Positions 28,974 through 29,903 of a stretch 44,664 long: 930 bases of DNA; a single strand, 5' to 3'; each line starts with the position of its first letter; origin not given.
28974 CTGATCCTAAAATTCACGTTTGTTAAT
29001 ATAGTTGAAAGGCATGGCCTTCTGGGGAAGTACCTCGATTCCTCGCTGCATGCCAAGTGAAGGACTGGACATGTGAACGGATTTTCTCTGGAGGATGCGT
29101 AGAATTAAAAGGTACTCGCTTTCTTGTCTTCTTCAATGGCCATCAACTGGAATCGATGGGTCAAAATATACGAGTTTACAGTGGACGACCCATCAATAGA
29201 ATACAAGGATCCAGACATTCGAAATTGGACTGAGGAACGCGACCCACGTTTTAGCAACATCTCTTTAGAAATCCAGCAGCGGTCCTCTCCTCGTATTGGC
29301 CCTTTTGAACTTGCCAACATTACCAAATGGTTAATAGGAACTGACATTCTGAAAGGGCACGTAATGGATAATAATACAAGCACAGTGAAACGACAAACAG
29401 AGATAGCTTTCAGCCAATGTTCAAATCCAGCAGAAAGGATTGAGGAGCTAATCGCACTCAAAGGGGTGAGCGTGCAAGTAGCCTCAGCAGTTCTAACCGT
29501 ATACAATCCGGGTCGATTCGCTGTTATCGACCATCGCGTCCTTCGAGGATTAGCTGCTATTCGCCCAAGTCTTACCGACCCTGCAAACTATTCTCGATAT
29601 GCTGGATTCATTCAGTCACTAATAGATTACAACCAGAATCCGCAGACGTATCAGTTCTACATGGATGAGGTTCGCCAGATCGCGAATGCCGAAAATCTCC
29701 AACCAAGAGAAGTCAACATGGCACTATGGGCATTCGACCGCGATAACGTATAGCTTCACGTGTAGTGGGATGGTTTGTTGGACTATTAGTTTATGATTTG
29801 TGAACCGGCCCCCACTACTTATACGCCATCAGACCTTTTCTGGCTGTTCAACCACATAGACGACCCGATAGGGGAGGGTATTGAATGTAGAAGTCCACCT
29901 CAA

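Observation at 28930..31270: Low-GC islet encoding an OGG-fold HhH protein, a VRR-NUC nuclease and a membrane HExxH protein as a candidate base-excision/nuclease defence module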

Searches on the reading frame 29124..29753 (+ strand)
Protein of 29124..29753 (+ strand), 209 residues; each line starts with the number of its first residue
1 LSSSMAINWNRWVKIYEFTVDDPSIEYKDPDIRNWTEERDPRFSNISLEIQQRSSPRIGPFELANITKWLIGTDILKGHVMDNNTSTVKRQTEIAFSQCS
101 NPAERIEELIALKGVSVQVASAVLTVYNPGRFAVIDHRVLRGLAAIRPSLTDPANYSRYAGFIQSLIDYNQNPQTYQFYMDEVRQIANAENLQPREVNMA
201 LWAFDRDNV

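Call 3: search_protein_families(library=pfam, proteins=[window:29124-29753:+], max_evalue=1)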
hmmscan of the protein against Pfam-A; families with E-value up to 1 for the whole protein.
window:29124-29753:+ (209 aa): 1 family
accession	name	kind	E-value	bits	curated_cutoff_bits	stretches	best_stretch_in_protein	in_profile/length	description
PF00633.29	HHH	-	0.079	13.3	24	1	106-124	10-28/30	Helix-hairpin-helix motif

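Call 4: search_protein_families(library=ncbifam, proteins=[window:29124-29753:+], max_evalue=1)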
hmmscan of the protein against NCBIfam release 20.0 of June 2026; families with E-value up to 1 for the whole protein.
window:29124-29753:+ (209 aa): 1 family
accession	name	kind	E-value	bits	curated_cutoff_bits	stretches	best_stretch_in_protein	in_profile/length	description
TIGR01084.1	mutY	equivalog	0.1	12.2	286.5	1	104-170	104-173/277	A/G-specific adenine glycosylase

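Call 5: search_protein_families(library=padloc, proteins=[window:29124-29753:+], max_evalue=1)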
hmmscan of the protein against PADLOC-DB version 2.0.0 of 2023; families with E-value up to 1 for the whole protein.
window:29124-29753:+ (209 aa): 0 families

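Call 9: search_solved_structures(query=window:29124-29753:+, max_evalue=10, show_alignments=2)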
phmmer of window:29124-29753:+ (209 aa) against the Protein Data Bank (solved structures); distinct sequences matched with E-value up to 10: 1.
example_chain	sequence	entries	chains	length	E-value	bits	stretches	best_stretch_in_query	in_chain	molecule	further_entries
9goa_A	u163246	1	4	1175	1.2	12.1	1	43-122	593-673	Alpha-latrotoxin-Lt1a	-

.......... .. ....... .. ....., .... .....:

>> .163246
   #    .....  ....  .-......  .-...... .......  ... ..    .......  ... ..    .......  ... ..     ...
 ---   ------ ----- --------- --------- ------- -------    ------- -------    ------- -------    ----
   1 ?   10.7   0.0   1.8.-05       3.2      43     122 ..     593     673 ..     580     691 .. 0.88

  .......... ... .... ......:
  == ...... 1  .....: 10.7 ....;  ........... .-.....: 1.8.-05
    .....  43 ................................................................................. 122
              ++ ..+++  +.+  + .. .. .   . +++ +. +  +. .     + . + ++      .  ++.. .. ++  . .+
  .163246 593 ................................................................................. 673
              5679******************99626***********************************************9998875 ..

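Call 12: find_homologous_proteins(query=window:29124-29753:+, max_evalue=0.001)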
Query window:29124-29753:+ (209 aa): 2 proteins with E <= 0.001 among 86 candidates.
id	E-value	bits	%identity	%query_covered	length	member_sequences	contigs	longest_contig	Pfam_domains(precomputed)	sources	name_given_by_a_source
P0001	6.1e-134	462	100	98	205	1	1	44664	-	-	-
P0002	7.9e-38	148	43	97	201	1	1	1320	-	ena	-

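Call 15: find_encoding_contigs(protein=P0002, flank=10000)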
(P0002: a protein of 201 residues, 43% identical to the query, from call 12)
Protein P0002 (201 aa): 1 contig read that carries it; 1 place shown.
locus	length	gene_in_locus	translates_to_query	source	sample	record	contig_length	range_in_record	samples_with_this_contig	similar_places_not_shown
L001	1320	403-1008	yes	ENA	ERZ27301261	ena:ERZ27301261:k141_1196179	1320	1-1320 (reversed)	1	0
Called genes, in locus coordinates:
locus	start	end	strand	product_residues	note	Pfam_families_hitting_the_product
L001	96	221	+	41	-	-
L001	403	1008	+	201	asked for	-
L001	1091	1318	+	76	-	?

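Call 23: predict_structure(alignment_id=A1)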
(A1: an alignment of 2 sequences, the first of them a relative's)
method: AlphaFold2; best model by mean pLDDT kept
length: 205 residues; sequences in the alignment: 2
mean_pLDDT: 53.0   pTM: 0.48
mean pLDDT of the five models: 53.0, 39.0, 37.7, 36.6, 36.4
residues with pLDDT >= 90: 0; 70-90: 38; 50-70: 51; < 50: 116
segments of 3 or more residues with pLDDT < 50: 1-52, 125-168, 170-172, 191-205
pLDDT, mean of each block of 10 residues (from residue 1): 25 33 41 40 45 66 61 78 83 69 76 66 51 44 44 46 48 53 54 47 34
secondary structure, 60 per line:
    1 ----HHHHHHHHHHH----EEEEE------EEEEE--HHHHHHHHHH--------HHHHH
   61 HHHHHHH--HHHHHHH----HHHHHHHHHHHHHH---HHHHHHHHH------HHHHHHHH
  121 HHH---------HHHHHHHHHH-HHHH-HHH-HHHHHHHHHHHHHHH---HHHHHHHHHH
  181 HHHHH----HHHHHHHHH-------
elements in order: H5-15 E20-24 E31-35 H38-47 H56-67 H70-76 H81-94 H98-106 H113-123 H133-142 H144-147 H153-167 H171-185 H190-198

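Call 24: search_protein_representatives(alignment_id=A1)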
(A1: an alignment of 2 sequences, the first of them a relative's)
Query: 2 sequences, 205 profile positions. Proteins with E-value up to 0.001 (for the whole library): 1440; up to 1e-10: 164; up to 1e-30: 15. The best 150 are listed.
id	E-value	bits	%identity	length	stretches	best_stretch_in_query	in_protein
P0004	1.1e-66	240.8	-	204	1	1-204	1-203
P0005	5.6e-65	235.3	-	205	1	1-204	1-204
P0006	1.7e-62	227.2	-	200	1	1-205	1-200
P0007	1.8e-56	207.5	-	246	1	2-203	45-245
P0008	2.0e-55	204.2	-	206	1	1-203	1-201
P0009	1.9e-53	197.6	-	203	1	1-203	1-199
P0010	2.7e-52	193.9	-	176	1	47-204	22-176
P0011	3.5e-43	164.1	-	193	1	1-171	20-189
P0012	4.1e-40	154.1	-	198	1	1-204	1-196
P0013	9.3e-40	153.0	-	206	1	1-204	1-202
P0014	1.4e-38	149.1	-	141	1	81-202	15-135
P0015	1.8e-35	139.0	-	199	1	4-204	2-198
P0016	2.3e-34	135.4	-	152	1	1-153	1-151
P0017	5.1e-34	134.2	-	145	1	68-204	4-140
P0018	3.2e-32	128.4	-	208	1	8-201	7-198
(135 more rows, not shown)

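Call 26: search_protein_families(library=ncbifam, alignment_id=A2, max_evalue=0.01)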
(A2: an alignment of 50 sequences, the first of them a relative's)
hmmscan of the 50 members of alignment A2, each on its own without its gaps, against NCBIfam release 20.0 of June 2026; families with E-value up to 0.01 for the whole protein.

A. member 1, P0001 (205 aa): 0 families

B. families by the number of members that match (of 50 scanned): 5 families
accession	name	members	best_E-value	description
NF002305.0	PRK01229.1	11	1.1e-08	N-glycosylase/DNA lyase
TIGR01083.1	nth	4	0.00033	endonuclease III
TIGR01084.1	mutY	2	1.1e-05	A/G-specific adenine glycosylase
TIGR00084.2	ruvA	1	0.0076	Holliday junction branch migration protein RuvA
TIGR00588.1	ogg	1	0.008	8-oxoguanine DNA-glycosylase (ogg)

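Call 27: search_protein_families(library=pfam, alignment_id=A2, max_evalue=0.01)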
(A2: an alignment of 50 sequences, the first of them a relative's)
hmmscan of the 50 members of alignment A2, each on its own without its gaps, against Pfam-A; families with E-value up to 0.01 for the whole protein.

A. member 1, P0001 (205 aa): 0 families

B. families by the number of members that match (of 50 scanned): 6 families
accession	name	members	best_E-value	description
PF21790.3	OGG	11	0.00028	Putative 8-oxoguanine DNA glycosylase OGG-like protein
PF22175.2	Ogg-HhH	3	0.0006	8-oxoguanine DNA glycosylase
PF00633.29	HHH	1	0.00019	Helix-hairpin-helix motif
PF03173.19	CHB_HEX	1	0.0051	Putative carbohydrate binding domain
PF02403.27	Seryl_tRNA_N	1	0.0092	Seryl-tRNA synthetase N-terminal domain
PF06279.16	DUF1033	1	0.01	Protein of unknown function (DUF1033)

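Call 28: search_solved_structures(query=A2, max_evalue=10, show_alignments=3)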
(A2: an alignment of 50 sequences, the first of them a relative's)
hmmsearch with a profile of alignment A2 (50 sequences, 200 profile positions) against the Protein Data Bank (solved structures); distinct sequences matched with E-value up to 10: 21.
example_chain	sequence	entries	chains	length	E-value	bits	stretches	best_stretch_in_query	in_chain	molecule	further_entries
4yis_A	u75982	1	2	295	0.015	18.2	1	21-67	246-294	Meganuclease I-CpaMI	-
1kg4_A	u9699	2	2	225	0.071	16.1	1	95-138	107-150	A/G-specific adenine glycosylase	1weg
3knt_A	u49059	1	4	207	0.082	15.8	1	99-192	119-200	N-glycosylase/DNA lyase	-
3fhf_A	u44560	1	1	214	0.085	15.8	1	99-192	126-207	N-glycosylase/DNA lyase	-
1kg6_A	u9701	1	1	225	0.11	15.5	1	95-138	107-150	A/G-specific adenine glycosylase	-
7zoq_A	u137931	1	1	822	0.13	15.2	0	145-199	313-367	TPR-CHAT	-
6zzx_G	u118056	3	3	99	0.13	15.1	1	110-136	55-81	Photosystem I reaction center subunit chloroplastic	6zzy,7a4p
1kg5_A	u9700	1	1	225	0.16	14.9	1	95-138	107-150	A/G-specific adenine glycosylase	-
1kg7_A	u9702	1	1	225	0.18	14.7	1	95-139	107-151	A/G-specific adenine glycosylase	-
1kqj_A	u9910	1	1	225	0.2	14.6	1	95-138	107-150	A/G-SPECIFIC ADENINE GLYCOSYLASE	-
1kg2_A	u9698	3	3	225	0.2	14.6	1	95-138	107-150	A/G-specific adenine glycosylase | ADENINE GLYCOSYLASE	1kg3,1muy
1wef_A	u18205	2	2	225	0.21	14.5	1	95-138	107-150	A/G-specific adenine glycosylase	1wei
8a5c_A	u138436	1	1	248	0.24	14.3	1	92-117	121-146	Endonuclease III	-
4unf_A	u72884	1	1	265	0.26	14.2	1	92-117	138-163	ENDONUCLEASE III-1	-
8a5f_A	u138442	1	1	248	0.27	14.2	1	92-117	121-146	Endonuclease III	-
3fhg_A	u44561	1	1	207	0.4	13.6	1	88-191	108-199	N-glycosylase/DNA lyase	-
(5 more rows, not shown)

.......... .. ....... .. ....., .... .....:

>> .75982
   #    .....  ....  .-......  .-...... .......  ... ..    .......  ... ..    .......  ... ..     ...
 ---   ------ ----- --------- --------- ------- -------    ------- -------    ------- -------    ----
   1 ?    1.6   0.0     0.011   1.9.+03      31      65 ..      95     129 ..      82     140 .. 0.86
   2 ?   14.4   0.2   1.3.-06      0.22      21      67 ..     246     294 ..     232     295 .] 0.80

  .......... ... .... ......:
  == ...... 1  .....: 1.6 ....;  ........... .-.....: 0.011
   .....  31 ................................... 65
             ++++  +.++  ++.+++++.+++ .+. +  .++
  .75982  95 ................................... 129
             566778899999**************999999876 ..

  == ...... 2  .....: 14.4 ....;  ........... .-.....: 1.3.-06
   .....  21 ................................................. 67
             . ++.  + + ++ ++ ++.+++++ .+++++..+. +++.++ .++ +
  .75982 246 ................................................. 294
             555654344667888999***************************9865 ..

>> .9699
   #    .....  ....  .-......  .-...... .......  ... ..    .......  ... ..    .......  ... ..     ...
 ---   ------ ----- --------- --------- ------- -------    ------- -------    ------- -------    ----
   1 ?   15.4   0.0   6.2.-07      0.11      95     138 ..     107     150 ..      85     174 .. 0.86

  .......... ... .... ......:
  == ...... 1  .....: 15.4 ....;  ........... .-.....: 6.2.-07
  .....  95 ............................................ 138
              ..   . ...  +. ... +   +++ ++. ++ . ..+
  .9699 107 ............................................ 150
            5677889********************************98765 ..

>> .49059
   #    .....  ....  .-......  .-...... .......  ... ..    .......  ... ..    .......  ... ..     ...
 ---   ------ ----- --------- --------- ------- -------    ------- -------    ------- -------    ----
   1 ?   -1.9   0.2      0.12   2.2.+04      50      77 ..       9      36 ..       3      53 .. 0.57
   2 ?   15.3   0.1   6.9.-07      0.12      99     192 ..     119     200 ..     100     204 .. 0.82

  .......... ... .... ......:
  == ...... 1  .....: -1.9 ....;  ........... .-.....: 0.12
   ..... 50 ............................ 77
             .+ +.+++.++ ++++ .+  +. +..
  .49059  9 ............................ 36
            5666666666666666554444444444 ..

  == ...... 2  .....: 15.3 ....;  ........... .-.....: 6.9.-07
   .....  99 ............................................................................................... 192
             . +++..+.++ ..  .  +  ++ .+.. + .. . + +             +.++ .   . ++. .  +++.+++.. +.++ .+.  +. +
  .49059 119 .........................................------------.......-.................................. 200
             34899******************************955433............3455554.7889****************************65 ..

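Call 32: find_homologous_proteins(query=A2, max_evalue=0.00001)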
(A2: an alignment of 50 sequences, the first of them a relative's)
Query A2 (50 sequences) (205 aa, profile of the alignment): 747 proteins with E <= 0.00001 among 4673 candidates; the best 120 are listed.
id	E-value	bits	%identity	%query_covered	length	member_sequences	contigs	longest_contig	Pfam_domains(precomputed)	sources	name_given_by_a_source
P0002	7.8e-64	233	43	99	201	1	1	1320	-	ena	-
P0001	2.0e-56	209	100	100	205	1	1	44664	-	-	-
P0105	4.1e-43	165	30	62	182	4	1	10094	-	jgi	jgi:hypothetical protein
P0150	1.3e-41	161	26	82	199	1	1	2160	-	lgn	-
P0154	3.1e-40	156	28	70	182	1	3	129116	-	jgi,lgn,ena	-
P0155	3.4e-37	146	23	89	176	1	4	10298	-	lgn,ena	-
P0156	3.5e-37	146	22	90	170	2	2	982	-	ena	-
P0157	7.7e-37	145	22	90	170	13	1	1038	-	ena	-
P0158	7.9e-37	145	22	90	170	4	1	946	-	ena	-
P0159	9.0e-37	145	26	72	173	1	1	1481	-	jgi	-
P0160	1.6e-36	144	27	61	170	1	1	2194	-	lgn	-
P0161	1.6e-36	144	25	79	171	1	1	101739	-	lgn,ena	-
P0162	1.7e-36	144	28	62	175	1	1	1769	-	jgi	jgi:hypothetical protein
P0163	1.8e-36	144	23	90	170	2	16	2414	-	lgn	-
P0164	2.1e-36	144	30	64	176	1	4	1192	-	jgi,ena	-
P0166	4.0e-36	143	29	61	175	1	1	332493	-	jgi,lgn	jgi:hypothetical protein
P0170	7.9e-36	142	27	51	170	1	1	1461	-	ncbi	-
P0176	1.6e-35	141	25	61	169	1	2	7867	-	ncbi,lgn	-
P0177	1.9e-35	140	27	78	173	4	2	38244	-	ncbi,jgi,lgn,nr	ncbi:MAG: hypothetical protein HOP27_07480 [Anaerolineales bacterium]|jgi:hypothetical protein|nr:hy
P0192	1.5e-34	137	26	90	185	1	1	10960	-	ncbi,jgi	jgi:hypothetical protein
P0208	5.8e-34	136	24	90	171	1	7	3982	-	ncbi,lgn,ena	-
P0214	6.7e-34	135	26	72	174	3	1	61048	-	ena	-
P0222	1.4e-33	134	23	90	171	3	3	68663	-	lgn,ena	-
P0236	2.5e-33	134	27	78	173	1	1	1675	-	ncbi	-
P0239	2.5e-33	133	27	61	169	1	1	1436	-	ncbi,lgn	-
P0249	3.6e-33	133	28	63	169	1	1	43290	-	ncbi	ncbi:MAG: hypothetical protein ABIG44_18965 [Planctomycetota bacterium]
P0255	4.2e-33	133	25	63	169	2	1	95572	-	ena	-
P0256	4.5e-33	133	28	64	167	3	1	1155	-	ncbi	-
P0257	4.7e-33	133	23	85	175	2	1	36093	-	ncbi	-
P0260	5.7e-33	132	21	90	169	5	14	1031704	-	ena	-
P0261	5.8e-33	132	25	63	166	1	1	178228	-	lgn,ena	-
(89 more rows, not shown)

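Call 33: find_encoding_contigs(protein=P0004, flank=6000, max_places=4)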
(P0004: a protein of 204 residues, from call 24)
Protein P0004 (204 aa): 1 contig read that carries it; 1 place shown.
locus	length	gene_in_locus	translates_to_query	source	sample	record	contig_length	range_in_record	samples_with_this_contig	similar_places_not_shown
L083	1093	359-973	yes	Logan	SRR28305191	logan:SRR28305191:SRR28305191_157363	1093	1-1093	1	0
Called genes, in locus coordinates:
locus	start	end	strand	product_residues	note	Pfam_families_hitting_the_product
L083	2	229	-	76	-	?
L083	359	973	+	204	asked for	-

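Call 34: find_encoding_contigs(protein=P0005, flank=6000, max_places=4)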
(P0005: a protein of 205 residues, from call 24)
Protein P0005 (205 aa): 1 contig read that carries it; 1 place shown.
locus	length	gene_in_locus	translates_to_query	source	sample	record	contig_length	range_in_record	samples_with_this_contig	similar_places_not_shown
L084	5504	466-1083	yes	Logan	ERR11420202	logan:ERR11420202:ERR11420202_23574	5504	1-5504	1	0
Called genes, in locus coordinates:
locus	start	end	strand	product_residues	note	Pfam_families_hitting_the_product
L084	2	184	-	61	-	?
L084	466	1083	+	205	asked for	-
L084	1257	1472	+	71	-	-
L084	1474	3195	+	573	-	PF10011:DUF2254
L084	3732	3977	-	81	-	-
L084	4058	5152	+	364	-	PF01435:Peptidase_M48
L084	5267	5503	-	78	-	?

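Call 37: find_related_loci(query=A3, collection=metagenome_contigs, flank=8000)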
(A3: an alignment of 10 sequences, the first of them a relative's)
Query A3 (205 aa) in metagenome_contigs; peptide patterns used: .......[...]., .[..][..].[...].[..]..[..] (x = any residue, [..] = any of these).
122 stretches matched a pattern; 36 encode a relative of the query (tblastn E <= 1e-3); 36 distinct loci.
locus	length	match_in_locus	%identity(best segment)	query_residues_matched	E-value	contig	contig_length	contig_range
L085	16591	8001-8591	41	1-202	4e-47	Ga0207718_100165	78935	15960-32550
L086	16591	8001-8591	41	1-202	3e-47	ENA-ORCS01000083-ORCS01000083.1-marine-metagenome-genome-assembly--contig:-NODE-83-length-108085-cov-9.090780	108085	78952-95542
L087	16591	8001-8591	41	1-202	4e-47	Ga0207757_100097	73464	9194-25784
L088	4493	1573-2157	43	1-202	2e-45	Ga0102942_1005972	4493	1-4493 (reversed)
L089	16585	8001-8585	43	1-202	9e-45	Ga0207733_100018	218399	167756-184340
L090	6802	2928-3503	38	8-202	2e-42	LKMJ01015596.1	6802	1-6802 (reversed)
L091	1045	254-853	38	1-203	2e-44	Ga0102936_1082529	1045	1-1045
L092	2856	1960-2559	37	1-203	3e-41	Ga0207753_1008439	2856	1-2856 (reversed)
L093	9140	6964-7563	37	1-203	4e-41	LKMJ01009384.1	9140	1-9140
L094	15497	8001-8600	37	1-203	1e-40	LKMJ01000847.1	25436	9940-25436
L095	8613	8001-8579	38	8-203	4e-40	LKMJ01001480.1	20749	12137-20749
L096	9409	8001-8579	37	8-203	3e-39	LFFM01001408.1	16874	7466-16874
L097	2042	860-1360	38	33-202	7e-38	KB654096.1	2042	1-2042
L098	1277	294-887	37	1-202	3e-38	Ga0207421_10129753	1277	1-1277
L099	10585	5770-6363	37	1-202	4e-37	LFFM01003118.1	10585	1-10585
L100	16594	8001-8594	36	1-202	7e-37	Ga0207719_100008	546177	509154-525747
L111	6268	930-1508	32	1-201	1e-22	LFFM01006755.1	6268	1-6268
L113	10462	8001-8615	27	1-204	4e-14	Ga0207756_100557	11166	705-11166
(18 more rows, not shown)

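Call 38: find_related_loci(query=A3, collection=viral_contigs, flank=8000)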
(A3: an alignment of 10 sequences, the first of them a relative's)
Query A3 (205 aa) in viral_contigs; peptide patterns used: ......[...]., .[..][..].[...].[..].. (x = any residue, [..] = any of these).
25 stretches matched a pattern; 2 encode a relative of the query (tblastn E <= 1e-3); 2 distinct loci.
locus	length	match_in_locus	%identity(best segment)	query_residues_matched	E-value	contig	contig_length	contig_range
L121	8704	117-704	39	7-205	5e-45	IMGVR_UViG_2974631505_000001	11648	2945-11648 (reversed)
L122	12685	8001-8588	39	7-205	5e-45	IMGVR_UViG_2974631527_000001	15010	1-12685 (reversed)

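Call 43: predict_structure(alignment_id=A2)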
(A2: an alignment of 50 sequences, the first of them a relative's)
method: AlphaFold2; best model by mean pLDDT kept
length: 205 residues; sequences in the alignment: 50
mean_pLDDT: 96.4   pTM: 0.93
mean pLDDT of the five models: 96.4, 96.1, 96.1, 96.1, 95.8
residues with pLDDT >= 90: 192; 70-90: 13; 50-70: 0; < 50: 0
segments of 3 or more residues with pLDDT < 50: none
pLDDT, mean of each block of 10 residues (from residue 1): 94 96 87 97 96 97 95 93 98 98 98 98 99 98 96 97 98 98 98 98 94
secondary structure, 60 per line:
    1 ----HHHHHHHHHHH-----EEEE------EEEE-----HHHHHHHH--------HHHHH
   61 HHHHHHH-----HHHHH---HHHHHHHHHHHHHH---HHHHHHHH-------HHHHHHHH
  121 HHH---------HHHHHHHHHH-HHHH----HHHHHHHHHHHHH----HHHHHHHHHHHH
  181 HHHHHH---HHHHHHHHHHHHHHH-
elements in order: H5-15 E21-24 E31-34 H40-47 H56-67 H73-77 H81-94 H98-105 H113-123 H133-142 H144-147 H152-164 H169-186 H190-204

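Call 45: search_protein_families(library=pfam, alignment_id=A4, max_evalue=0.001)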
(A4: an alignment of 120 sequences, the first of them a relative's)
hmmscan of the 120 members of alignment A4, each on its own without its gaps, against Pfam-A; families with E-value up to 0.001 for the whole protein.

A. member 1, L084:110-361:+ (84 aa): 0 families

B. families by the number of members that match (of 120 scanned): 103 families (the first 25 are shown)
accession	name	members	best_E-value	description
PF00589.27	Phage_integrase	5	3.9e-17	Phage integrase family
PF13401.12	AAA_22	3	6.5e-07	AAA domain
PF00580.27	UvrD-helicase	2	3e-61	UvrD/REP helicase N-terminal domain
PF13361.12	UvrD_C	2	2.3e-28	UvrD-like helicase C-terminal domain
PF12705.13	PDDEXK_1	2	1.6e-25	PD-(D/E)XK nuclease superfamily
PF13245.12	AAA_19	2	2.1e-21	AAA domain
PF13646.12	HEAT_2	2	2.4e-19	HEAT repeats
PF01602.26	Adaptin_N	2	1.5e-18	Adaptin N terminal region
PF13513.12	HEAT_EZ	2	4.9e-17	HEAT-like repeat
PF00514.29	Arm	2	5e-15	Armadillo/beta-catenin-like repeat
PF12717.13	Cnd1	2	1.9e-12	non-SMC mitotic condensation complex subunit 1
PF02985.28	HEAT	2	9.6e-12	HEAT repeat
PF04465.17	DUF499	2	2.4e-10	Protein of unknown function (DUF499)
PF22928.2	INTS1_R4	2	8.2e-09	Integrator complex subunit 1, R4 domain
PF04434.22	SWIM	2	1.2e-08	SWIM zinc finger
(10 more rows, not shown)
